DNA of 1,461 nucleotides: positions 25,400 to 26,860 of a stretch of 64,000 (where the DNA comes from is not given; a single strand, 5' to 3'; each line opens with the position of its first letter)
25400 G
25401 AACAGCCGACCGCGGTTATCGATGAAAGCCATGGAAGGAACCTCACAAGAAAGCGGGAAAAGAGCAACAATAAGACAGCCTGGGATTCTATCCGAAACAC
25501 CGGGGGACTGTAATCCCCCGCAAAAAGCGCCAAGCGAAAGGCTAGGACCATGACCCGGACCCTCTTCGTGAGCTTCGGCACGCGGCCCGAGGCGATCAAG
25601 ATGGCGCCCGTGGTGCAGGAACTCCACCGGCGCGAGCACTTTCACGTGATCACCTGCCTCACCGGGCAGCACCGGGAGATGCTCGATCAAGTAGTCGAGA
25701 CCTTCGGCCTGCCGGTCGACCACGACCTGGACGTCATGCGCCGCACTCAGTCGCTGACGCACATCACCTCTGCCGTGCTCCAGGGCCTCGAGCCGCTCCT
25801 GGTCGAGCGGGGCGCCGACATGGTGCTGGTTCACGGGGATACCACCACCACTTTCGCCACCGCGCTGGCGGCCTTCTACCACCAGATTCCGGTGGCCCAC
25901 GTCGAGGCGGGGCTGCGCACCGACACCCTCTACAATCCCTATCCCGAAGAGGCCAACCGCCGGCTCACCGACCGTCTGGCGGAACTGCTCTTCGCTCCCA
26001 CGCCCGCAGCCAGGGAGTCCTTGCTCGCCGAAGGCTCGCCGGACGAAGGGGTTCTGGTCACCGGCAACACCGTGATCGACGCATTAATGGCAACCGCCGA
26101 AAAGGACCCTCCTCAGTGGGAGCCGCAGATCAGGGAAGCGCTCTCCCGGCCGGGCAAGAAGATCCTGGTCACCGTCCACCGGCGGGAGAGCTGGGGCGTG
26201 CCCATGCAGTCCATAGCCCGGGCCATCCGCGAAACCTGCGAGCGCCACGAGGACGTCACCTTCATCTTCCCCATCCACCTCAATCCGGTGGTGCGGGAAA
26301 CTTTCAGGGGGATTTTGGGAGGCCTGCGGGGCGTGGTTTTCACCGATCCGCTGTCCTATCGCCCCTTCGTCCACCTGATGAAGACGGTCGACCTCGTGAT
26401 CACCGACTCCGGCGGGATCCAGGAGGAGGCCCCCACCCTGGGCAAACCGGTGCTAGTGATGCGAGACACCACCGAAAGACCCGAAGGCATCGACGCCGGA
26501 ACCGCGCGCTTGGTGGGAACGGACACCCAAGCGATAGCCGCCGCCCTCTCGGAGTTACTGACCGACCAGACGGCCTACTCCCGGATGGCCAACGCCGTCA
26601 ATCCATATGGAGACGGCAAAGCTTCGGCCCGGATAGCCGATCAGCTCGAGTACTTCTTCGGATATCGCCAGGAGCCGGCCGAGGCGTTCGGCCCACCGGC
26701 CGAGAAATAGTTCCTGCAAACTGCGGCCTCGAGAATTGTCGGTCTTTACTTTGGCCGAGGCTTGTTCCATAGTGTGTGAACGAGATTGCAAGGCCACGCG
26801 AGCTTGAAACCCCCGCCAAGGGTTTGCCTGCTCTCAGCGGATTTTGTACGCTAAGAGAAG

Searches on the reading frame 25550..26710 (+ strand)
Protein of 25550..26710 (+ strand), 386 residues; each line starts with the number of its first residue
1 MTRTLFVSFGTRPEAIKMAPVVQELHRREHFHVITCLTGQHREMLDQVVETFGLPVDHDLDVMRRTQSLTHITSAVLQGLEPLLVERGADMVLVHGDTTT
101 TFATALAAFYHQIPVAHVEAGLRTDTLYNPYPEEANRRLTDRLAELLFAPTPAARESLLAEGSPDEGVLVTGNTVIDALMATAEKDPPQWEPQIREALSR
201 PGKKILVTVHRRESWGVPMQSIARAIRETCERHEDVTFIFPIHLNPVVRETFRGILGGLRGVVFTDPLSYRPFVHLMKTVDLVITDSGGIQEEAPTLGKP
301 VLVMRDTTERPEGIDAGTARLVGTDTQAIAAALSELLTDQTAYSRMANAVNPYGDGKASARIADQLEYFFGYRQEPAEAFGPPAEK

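Call 8: search_protein_families(library=pfam, proteins=[window:25550-26710:+], max_evalue=0.00001)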
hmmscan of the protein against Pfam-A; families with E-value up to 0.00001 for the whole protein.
window:25550-26710:+ (386 aa): 2 families
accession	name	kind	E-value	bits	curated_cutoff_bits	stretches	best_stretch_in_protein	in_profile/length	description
PF02350.25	Epimerase_2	-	8.6e-117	390.3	30.6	1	23-367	1-347/347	UDP-N-acetylglucosamine 2-epimerase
PF13579.12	Glyco_trans_4_4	-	2.5e-07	31.6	29.7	1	21-173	10-157/158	Glycosyl transferase 4-like domain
